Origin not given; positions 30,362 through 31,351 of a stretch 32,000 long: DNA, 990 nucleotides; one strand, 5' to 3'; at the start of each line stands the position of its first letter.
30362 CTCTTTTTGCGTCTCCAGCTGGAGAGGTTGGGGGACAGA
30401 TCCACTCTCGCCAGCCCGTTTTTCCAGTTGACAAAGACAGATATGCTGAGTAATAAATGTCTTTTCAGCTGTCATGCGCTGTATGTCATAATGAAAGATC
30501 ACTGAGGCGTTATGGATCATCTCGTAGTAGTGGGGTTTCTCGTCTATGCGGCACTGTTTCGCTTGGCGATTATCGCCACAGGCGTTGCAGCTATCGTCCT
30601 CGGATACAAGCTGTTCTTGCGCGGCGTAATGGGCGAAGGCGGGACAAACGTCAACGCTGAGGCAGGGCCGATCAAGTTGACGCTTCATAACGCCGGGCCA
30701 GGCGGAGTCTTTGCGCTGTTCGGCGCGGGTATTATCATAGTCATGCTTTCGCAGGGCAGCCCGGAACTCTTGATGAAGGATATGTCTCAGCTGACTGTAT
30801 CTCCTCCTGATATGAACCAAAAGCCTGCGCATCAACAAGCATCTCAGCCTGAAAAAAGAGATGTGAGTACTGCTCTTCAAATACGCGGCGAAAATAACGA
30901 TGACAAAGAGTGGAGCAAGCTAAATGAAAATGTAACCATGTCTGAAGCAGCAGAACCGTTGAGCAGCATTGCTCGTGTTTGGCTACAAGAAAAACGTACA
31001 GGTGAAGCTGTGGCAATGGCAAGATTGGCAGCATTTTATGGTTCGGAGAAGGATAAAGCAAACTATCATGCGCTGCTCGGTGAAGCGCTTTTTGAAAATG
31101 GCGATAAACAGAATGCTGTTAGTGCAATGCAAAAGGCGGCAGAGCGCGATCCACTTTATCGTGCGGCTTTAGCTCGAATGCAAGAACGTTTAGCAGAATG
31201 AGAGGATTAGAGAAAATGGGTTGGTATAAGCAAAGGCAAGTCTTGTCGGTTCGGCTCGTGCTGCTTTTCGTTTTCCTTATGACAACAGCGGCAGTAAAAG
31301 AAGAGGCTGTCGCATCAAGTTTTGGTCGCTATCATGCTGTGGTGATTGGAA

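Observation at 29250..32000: Divergent SLATT-like two-TM / secreted caspase-like protease locus with a shared control region: candidate uncharacterised conflict or envelope system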

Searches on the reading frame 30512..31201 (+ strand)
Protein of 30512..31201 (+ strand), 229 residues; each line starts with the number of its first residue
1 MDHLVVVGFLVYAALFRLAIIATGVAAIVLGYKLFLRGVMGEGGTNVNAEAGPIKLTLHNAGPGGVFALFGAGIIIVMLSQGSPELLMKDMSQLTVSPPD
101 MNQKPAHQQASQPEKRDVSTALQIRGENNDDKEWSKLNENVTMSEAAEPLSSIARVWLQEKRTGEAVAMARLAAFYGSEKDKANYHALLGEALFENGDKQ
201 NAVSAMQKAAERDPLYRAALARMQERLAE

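Call 3: search_protein_families(library=pfam, proteins=[window:30512-31201:+], max_evalue=1)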
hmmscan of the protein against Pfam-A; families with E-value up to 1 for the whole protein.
window:30512-31201:+ (229 aa): 9 families
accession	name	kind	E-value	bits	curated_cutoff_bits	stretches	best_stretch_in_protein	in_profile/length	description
PF07719.23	TPR_2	-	0.00014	22.2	27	1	183-214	1-32/34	Tetratricopeptide repeat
PF13181.12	TPR_8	-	0.00061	20.2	25.7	1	184-214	2-32/34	Tetratricopeptide repeat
PF13432.12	TPR_16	-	0.0049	17.7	32.7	1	168-214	16-62/65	Tetratricopeptide repeat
PF13174.12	TPR_6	-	0.014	16.5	26.3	1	189-214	6-31/33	Tetratricopeptide repeat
PF15549.11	PGC7_Stella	-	0.018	15.5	32.3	1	80-127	31-79/166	PGC7/Stella/Dppa3 domain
PF13428.12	TPR_14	-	0.026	15.6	23.5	1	186-222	4-40/44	Tetratricopeptide repeat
PF13424.12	TPR_12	-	0.08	13.6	30.1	1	168-212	29-74/77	Tetratricopeptide repeat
PF00515.34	TPR_1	-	0.11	12.9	27.8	1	184-214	2-32/34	Tetratricopeptide repeat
PF12895.13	ANAPC3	-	0.16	12.7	27.2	1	166-223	8-65/82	Anaphase-promoting complex, cyclosome, subunit 3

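Call 8: find_encoding_contigs(protein=window:30512-31198:+, flank=10000, max_places=6)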
Protein window:30512-31198:+ (229 aa): 4 contigs read that carry it; 3 places shown.
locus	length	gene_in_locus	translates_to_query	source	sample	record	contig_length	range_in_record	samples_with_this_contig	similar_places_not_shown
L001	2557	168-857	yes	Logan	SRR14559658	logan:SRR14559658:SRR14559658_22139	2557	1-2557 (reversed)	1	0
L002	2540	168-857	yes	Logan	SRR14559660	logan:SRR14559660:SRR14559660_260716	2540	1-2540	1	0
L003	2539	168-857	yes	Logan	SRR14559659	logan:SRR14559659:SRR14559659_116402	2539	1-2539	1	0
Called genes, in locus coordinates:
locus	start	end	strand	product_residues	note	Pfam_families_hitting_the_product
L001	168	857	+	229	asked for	-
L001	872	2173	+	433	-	PF00656:Peptidase_C14, PF14538:Raptor_N (faint)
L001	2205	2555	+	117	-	?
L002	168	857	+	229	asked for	-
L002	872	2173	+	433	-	PF00656:Peptidase_C14, PF14538:Raptor_N (faint)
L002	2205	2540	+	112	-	?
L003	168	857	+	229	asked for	-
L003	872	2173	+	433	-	PF00656:Peptidase_C14, PF14538:Raptor_N (faint)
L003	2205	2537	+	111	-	?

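Call 14: search_protein_families(library=padloc, proteins=[window:30512-31201:+, L001:872-2173:+], max_evalue=1)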
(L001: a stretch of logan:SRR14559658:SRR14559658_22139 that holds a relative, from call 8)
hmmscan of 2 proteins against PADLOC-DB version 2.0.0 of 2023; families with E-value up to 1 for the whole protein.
window:30512-31201:+ (229 aa): 0 families

L001:872-2173:+ (433 aa): 1 family
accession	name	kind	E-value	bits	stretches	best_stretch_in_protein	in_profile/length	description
PDLC02987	caspase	-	2.9e-09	34.6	1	40-180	4-148/453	-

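Call 15: search_protein_families(library=ncbifam, proteins=[window:30512-31201:+, L001:872-2173:+], max_evalue=1)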
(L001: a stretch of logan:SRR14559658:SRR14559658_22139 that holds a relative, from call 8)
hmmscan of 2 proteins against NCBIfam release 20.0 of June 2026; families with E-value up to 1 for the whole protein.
window:30512-31201:+ (229 aa): 4 families
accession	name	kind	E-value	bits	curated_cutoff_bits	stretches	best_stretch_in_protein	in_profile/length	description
TIGR02917.1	PEP_TPR_lipo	equivalog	4.2e-06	24.9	312.2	1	128-222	547-640/899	XrtA/PEP-CTERM system TPR-repeat protein PrsT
NF052415.1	T3SS_chap_SctY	equivalog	0.031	14.8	70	1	152-208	45-102/106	type III secretion apparatus assembly chaperone SctY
NF058541.1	SusR_regulator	equivalog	0.058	12.6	480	1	140-221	196-279/515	SusR family glycan utilization regulator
NF040959.1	MamA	equivalog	0.07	12.6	200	1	167-214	55-102/204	magnetosome protein MamA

L001:872-2173:+ (433 aa): 1 family
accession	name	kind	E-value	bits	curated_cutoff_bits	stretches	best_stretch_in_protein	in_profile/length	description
NF047832.1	caspase_w_EACC1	subfamily_domain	6e-21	74.9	140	1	40-233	2-192/211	caspase, EACC1-associated type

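Call 16: search_protein_families(library=pfam, proteins=[L001:872-2173:+, L001:2205-2555:+], max_evalue=1)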
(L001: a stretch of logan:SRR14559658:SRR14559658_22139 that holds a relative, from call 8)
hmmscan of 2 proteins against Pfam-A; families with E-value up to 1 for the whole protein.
L001:872-2173:+ (433 aa): 4 families
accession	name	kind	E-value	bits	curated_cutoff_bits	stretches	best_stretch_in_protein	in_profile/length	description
PF00656.27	Peptidase_C14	-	8.8e-23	81.6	21.4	1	40-255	3-225/233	Caspase domain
PF14538.11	Raptor_N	-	1.8e-05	25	27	1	62-166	44-147/151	Raptor N-terminal CASPase like domain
PF04639.17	Baculo_E56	-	0.072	12.8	28.9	1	46-104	2-60/293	Baculoviral E56 protein, specific to ODV envelope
PF05822.18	UMPH-1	-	0.18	11.8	23.7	0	212-266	149-192/246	Pyrimidine 5'-nucleotidase (UMPH-1)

L001:2205-2555:+ (117 aa): 1 family
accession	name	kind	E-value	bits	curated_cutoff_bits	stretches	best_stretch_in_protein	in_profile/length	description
PF20487.3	DUF6726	-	0.019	15.3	27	1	10-26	9-27/58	Family of unknown function (DUF6726)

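Call 17: find_homologous_proteins(query=L001:872-2170:+, max_evalue=0.00001)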
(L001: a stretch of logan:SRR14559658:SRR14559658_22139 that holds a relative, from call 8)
Query L001:872-2170:+ (433 aa): 1142 proteins with E <= 0.00001 among 8000 candidates; the best 120 are listed.
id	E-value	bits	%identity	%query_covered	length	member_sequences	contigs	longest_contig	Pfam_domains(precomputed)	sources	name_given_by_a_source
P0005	1.4e-287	971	100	100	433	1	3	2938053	PF00656.28,PF14538.12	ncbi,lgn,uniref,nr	ncbi:MAG: Caspase domain-containing protein [Candidatus Electronema aureum]|uniref:Caspase domain-co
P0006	3.4e-230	782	82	99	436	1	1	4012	PF00656.28,PF14538.12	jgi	jgi:uncharacterized caspase-like protein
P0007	1.5e-224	764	81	99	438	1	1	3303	PF00656.28,PF14538.12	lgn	-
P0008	1.1e-156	540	60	99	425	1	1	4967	PF00656.28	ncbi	-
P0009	1.8e-145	503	58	100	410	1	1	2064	PF00656.28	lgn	-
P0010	2.0e-144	500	58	95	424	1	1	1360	PF00656.28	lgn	-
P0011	6.2e-144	498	57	100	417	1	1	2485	PF00656.28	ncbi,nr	ncbi:MAG: caspase family protein [Candidatus Electrothrix sp. ATG1]|nr:caspase family protein [Candi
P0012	7.6e-135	468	58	94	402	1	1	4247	PF00656.28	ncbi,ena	-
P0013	5.8e-128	445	53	100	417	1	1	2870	PF00656.28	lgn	-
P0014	3.8e-117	410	51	99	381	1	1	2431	PF00656.28,PF14538.12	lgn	-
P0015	5.4e-115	403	49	97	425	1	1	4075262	PF00656.28,PF14538.12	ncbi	ncbi:hypothetical protein KKHLCK_14125 [Candidatus Electrothrix laxa]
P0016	1.7e-107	378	64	62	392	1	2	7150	PF00656.28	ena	-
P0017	1.5e-101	358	46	58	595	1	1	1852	PF00656.28,PF09136.17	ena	-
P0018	7.9e-88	313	56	60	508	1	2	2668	PF00656.28,PF13743.13,PF01323.27,PF13462.13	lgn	-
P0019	7.2e-87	310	56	58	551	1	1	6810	PF00656.28,PF03781.23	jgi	jgi:formylglycine-generating enzyme required for sulfatase activity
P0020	2.6e-83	298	54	59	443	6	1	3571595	PF00656.28,PF07603.18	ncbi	ncbi:MAG: DUF1566 domain-containing protein [Candidatus Electrothrix gigas]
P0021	2.7e-83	298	52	65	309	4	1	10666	PF00656.28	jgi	jgi:uncharacterized caspase-like protein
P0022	9.9e-83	296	55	61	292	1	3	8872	PF00656.28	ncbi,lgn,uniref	ncbi:caspase family protein [Candidatus Electrothrix sp.]|uniref:caspase family protein n=1 Tax=Cand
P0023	3.4e-82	295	54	60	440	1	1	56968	PF00656.28,PF07603.18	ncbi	-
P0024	5.3e-82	294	51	61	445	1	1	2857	PF00656.28,PF01471.24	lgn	-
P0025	2.6e-81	292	54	59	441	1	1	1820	PF00656.28,PF07603.18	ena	-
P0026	1.7e-79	286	45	75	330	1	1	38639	PF00656.28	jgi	jgi:uncharacterized caspase-like protein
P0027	3.0e-79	285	53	59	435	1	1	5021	PF00656.28,PF07603.18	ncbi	-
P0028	2.5e-78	282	51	58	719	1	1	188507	PF00656.28,PF08239.18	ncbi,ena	-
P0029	2.4e-77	279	51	60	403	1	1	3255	PF00656.28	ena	-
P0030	2.2e-76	276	44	73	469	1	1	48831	PF00656.28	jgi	-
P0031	4.4e-75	271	41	96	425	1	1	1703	PF00656.28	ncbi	-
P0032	5.0e-75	271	50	54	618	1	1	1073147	PF00656.28,PF09136.17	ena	-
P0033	7.2e-75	271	43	79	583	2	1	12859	PF00656.28,PF01520.24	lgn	-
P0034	2.2e-74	269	48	56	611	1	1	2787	PF00656.28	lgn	-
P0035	2.5e-74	269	49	56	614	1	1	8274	PF00656.28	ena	-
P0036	3.9e-74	268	43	75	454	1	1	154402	PF00656.28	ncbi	ncbi:MAG: caspase family protein [Alphaproteobacteria bacterium]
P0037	6.1e-74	267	51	55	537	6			PF00656.28,PF13606.13,PF13857.13,PF12796.14,PF00023.37,PF13637.13,PF24521.3,PF09136.17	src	-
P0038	2.0e-73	266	51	54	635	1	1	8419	PF00656.28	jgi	jgi:hypothetical protein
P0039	2.1e-73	266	50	57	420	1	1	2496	PF00656.28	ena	-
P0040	2.8e-73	265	46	64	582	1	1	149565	PF00656.28,PF01520.24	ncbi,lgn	ncbi:MAG: N-acetylmuramoyl-L-alanine amidase [Alphaproteobacteria bacterium]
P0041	2.9e-73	265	49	56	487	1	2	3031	PF00656.28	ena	-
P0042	4.6e-73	265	51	55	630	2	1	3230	PF00656.28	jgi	-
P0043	7.5e-73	264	52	55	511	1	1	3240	PF00656.28,PF13606.13,PF13857.13,PF12796.14,PF00023.37,PF13637.13,PF24521.3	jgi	jgi:hypothetical protein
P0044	9.3e-73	264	40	73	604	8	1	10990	PF14559.13,PF00656.28,PF13432.13,PF13428.13,PF07719.24,PF13174.13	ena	-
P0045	1.3e-72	263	51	54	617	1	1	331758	PF00656.28,PF03781.23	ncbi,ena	-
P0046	1.8e-72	263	50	54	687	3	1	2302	PF23914.2,PF13414.13,PF00656.28,PF00515.35,PF07719.24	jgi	jgi:hypothetical protein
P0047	1.9e-72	263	48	57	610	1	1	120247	PF00656.28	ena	-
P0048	2.0e-72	262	41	75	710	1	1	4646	PF00656.28,PF08239.18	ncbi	-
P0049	2.2e-72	262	53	55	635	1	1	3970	PF00656.28,PF03781.23,PF08239.18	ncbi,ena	-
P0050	2.3e-72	262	41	79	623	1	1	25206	PF00656.28,PF03781.23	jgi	jgi:formylglycine-generating enzyme required for sulfatase activity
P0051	2.6e-72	262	47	62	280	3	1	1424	PF00656.28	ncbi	-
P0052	3.5e-72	262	39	82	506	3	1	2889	PF00656.28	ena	-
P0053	3.5e-72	262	43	73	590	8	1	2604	PF00656.28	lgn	-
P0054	4.1e-72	261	40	77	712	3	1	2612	PF00656.28,PF08239.18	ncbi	-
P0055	5.8e-72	261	50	59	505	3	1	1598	PF00656.28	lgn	-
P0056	6.4e-72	261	40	73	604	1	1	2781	PF00656.28,PF13428.13,PF13174.13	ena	-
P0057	1.1e-71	260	42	75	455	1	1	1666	PF00656.28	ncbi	-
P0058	2.2e-71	259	51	55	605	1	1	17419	PF00656.28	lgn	-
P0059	2.8e-71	259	50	55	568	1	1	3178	PF00656.28,PF13606.13,PF13857.13,PF12796.14,PF00023.37,PF13637.13,PF24521.3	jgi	jgi:uncharacterized caspase-like protein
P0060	3.0e-71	259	53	55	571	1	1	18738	PF00656.28,PF01476.27,PF09136.17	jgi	jgi:LysM repeat protein/adenylate kinase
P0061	4.5e-71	258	49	55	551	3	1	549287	PF13525.13,PF00656.28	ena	-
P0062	4.9e-71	258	43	74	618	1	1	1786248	PF00656.28,PF03781.23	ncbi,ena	-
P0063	8.7e-71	257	41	75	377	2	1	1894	PF00656.28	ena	-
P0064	9.3e-71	257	47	58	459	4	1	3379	PF00656.28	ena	-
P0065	1.1e-70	257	48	58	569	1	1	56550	PF00656.28,PF13606.13,PF13857.13,PF12796.14,PF00023.37,PF13637.13,PF24521.3,PF09136.17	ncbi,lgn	ncbi:MAG: ankyrin repeat domain-containing protein [Candidatus Tectimicrobiota bacterium]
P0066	1.3e-70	256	40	75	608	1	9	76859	PF00656.28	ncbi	-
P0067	1.7e-70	256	52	54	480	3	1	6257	PF00656.28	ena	-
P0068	2.1e-70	256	50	55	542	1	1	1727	PF14559.13,PF13431.13,PF13371.13,PF00656.28,PF13428.13,PF14561.13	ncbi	-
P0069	2.1e-70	256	49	57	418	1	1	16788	PF00656.28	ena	-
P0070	2.2e-70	256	49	55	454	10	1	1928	PF00656.28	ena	-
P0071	2.3e-70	256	47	61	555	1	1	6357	PF00656.28,PF03781.23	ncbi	-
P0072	2.3e-70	256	39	89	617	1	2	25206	PF00656.28,PF03781.23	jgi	jgi:formylglycine-generating enzyme required for sulfatase activity/uncharacterized caspase-like pro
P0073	2.4e-70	256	41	95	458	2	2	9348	PF00656.28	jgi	jgi:hypothetical protein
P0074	2.6e-70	256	50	59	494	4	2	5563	PF00656.28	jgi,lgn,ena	-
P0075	3.6e-70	255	48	57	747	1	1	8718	PF00656.28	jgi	-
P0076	3.6e-70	255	48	54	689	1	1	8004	PF14559.13,PF23914.2,PF13414.13,PF00656.28,PF00515.35,PF07719.24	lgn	-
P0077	4.4e-70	255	49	57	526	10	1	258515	PF00656.28,PF21347.3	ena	-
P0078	4.4e-70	255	41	74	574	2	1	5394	PF00656.28,PF03781.23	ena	-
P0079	5.2e-70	255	45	73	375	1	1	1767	PF00656.28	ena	-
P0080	5.6e-70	254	49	59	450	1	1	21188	PF00656.28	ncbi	-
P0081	6.2e-70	254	49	58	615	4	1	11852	PF00656.28,PF09136.17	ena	-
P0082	8.0e-70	254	51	55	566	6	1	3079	PF00656.28,PF13606.13,PF13857.13,PF12796.14,PF00023.37,PF13637.13,PF24521.3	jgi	jgi:hypothetical protein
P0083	8.2e-70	254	50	57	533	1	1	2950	PF00656.28,PF13606.13,PF13857.13,PF12796.14,PF00023.37,PF13637.13,PF24521.3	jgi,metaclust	metaclust:\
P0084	8.5e-70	254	49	55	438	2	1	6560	PF00656.28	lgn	-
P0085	1.9e-69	253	47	55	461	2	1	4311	PF00656.28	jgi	jgi:uncharacterized caspase-like protein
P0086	2.4e-69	252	47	56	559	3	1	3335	PF00656.28,PF00581.26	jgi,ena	-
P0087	2.6e-69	252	49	56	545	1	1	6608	PF14559.13,PF00656.28,PF13428.13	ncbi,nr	ncbi:MAG: caspase family protein [Desulfobacterales bacterium]|nr:caspase family protein [Desulfobac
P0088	2.7e-69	252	41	78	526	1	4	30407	PF00656.28,PF14295.13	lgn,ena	-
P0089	3.5e-69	252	49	55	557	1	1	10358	PF00656.28,PF13606.13,PF13857.13,PF12796.14,PF00023.37,PF13637.13,PF24521.3,PF09136.17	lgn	-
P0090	5.5e-69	251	49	55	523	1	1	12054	PF00656.28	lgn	-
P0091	5.7e-69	251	49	55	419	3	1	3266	PF00656.28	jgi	-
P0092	7.0e-69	251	50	54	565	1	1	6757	PF14559.13,PF13414.13,PF00656.28,PF00515.35,PF13432.13,PF13428.13,PF13181.13,PF07719.24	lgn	-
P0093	8.2e-69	251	39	78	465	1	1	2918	PF00656.28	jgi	jgi:uncharacterized caspase-like protein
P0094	8.7e-69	251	51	54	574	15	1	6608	PF02493.27,PF00656.28,PF08308.18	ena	-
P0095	8.7e-69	250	49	56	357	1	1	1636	PF00656.28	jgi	jgi:hypothetical protein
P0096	9.3e-69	250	47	54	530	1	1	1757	PF00656.28,PF08238.19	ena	-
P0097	1.0e-68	250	46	54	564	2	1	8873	PF00656.28,PF08238.19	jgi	jgi:TPR repeat protein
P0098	1.2e-68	250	47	59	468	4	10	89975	PF00656.28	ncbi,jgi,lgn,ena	-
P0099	1.3e-68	250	49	56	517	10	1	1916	PF02493.27,PF00656.28,PF08308.18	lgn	-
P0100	1.5e-68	250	48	57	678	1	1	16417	PF00656.28,PF01471.24,PF08239.18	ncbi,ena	-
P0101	2.2e-68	249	48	58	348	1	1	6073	PF00656.28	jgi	jgi:hypothetical protein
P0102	2.2e-68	249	49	57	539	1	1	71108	PF00656.28,PF13606.13,PF13857.13,PF28177.1,PF12796.14,PF00023.37,PF13637.13,PF24521.3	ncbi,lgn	ncbi:MAG: ankyrin repeat domain-containing protein [Candidatus Tectimicrobiota bacterium]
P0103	2.4e-68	249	49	56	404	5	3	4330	PF00656.28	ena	-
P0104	2.8e-68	249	49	54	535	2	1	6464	PF00656.28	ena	-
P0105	2.9e-68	249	49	54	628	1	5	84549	PF00656.28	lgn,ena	-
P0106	3.1e-68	249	50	56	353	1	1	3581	PF00656.28,PF08239.18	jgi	jgi:hypothetical protein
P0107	3.6e-68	248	49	55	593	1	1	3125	PF14559.13,PF13371.13,PF09851.15,PF00656.28,PF00515.35,PF13428.13,PF13181.13,PF07719.24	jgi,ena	-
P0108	4.8e-68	248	48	54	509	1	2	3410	PF00656.28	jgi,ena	-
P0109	5.7e-68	248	46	56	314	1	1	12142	PF00656.28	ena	-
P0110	7.6e-68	247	47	54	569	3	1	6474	PF00656.28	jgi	-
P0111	8.0e-68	247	38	75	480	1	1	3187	PF00656.28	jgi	-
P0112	8.0e-68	247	47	59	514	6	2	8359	PF00656.28,PF13606.13,PF13857.13,PF28177.1,PF23745.2,PF12796.14,PF00023.37,PF13637.13,PF12770.13,PF24521.3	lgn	-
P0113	8.6e-68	247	47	57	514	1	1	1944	PF00656.28,PF08308.18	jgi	jgi:hypothetical protein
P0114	9.1e-68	247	48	57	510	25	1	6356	PF00656.28,PF08308.18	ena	-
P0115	9.4e-68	247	49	55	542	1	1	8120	PF14559.13,PF13371.13,PF00656.28,PF13428.13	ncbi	-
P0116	9.9e-68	247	49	56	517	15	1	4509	PF02493.27,PF00656.28,PF08308.18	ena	-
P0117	1.0e-67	247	48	55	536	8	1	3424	PF00656.28,PF13606.13,PF13857.13,PF12796.14,PF00023.37,PF13637.13,PF24521.3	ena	-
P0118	1.2e-67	247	49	55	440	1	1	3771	PF00656.28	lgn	-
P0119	1.4e-67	246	48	57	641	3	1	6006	PF00656.28,PF08308.18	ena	-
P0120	1.6e-67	246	48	57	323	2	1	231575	PF00656.28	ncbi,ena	-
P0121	1.6e-67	246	49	61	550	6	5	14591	PF00656.28,PF08238.19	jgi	jgi:hypothetical protein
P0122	1.8e-67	246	49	55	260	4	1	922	PF00656.28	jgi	jgi:uncharacterized caspase-like protein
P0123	2.9e-67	246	49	56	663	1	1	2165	PF00656.28,PF01471.24,PF08239.18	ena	-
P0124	2.9e-67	245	49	54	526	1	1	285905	PF00656.28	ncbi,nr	ncbi:MAG: caspase family protein [Hyphomicrobiales bacterium]|nr:caspase family protein [Hyphomicrob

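Call 19: find_encoding_contigs(protein=P0015, flank=10000, max_places=3)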
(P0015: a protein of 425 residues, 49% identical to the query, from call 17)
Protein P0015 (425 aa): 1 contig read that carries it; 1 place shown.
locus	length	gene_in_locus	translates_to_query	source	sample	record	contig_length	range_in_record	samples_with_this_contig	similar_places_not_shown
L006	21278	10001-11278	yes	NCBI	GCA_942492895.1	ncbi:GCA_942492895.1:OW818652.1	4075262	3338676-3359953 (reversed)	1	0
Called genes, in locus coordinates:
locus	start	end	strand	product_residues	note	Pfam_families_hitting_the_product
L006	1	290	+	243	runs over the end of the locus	PF00005:ABC_tran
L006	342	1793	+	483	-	PF00309:Sigma54_AID, PF04963:Sigma54_CBD, PF04552:Sigma54_DBD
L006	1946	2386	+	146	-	PF00359:PTS_EIIA_2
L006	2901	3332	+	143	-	PF00430:ATP-synt_B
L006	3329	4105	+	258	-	PF00430:ATP-synt_B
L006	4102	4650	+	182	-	PF00213:OSCP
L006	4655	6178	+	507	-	PF02874:ATP-synt_ab_N, PF00006:ATP-synt_ab, PF00306:ATP-synt_ab_C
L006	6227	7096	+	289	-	PF00231:ATP-synt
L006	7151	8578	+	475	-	PF02874:ATP-synt_ab_N, PF00006:ATP-synt_ab, PF22919:ATP-synt_VA_C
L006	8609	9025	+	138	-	PF02823:ATP-synt_DE_N, PF00401:ATP-synt_DE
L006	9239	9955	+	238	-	-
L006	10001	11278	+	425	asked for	PF00656:Peptidase_C14, PF14538:Raptor_N (weak)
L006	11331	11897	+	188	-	-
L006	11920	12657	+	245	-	-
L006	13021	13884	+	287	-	-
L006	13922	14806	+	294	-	-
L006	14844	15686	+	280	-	-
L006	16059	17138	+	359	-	PF01063:Aminotran_4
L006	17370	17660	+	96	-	PF00166:Cpn10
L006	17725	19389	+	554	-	-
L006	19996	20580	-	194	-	-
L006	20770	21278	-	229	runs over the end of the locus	-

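Call 20: find_encoding_contigs(protein=P0006, flank=10000, max_places=3)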
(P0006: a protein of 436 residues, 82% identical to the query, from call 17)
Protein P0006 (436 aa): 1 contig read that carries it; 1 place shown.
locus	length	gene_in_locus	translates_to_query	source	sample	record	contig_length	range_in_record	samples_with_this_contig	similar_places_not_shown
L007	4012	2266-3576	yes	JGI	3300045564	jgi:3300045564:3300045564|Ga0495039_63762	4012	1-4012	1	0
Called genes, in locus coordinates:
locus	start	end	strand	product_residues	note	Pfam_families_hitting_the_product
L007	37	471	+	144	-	PF00155:Aminotran_1_2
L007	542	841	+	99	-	PF01909:NTP_transf_2, PF18765:Polbeta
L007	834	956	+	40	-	-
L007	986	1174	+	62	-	PF01934:HepT-like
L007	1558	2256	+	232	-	-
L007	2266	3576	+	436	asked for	PF00656:Peptidase_C14, PF14538:Raptor_N (weak)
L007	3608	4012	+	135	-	?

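Call 21: find_encoding_contigs(protein=P0008, flank=10000, max_places=3)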
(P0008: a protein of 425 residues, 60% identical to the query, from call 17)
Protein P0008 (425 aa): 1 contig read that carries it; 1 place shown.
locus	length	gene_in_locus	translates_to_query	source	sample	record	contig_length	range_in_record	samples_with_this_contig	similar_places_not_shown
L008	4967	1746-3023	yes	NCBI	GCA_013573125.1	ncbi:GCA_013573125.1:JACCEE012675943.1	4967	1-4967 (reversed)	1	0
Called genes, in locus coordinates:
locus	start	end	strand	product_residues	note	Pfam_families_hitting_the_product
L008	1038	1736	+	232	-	-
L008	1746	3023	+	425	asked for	PF00656:Peptidase_C14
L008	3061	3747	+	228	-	-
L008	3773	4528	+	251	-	-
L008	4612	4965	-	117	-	?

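Call 57: search_protein_families(library=pfam, proteins=[L006:9239-9955:+, L006:11331-11897:+, L006:11920-12657:+, L006:13021-13884:+, L006:13922-14806:+, L006:14844-15686:+, L008:3061-3747:+, L008:3773-4528:+, L006:19996-20580:-, L008:4612-4965:-], max_evalue=0.01)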
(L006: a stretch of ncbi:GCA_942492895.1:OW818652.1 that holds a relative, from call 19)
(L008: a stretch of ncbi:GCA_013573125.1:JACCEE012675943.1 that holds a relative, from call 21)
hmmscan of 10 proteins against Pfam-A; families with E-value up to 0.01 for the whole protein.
L006:9239-9955:+ (238 aa): 0 families

L006:11331-11897:+ (188 aa): 0 families

L006:11920-12657:+ (245 aa): 0 families

L006:13021-13884:+ (287 aa): 0 families

L006:13922-14806:+ (294 aa): 0 families

L006:14844-15686:+ (280 aa): 0 families

L008:3061-3747:+ (228 aa): 0 families

L008:3773-4528:+ (251 aa): 0 families

L006:19996-20580:- (194 aa): 0 families

L008:4612-4965:- (117 aa): 0 families
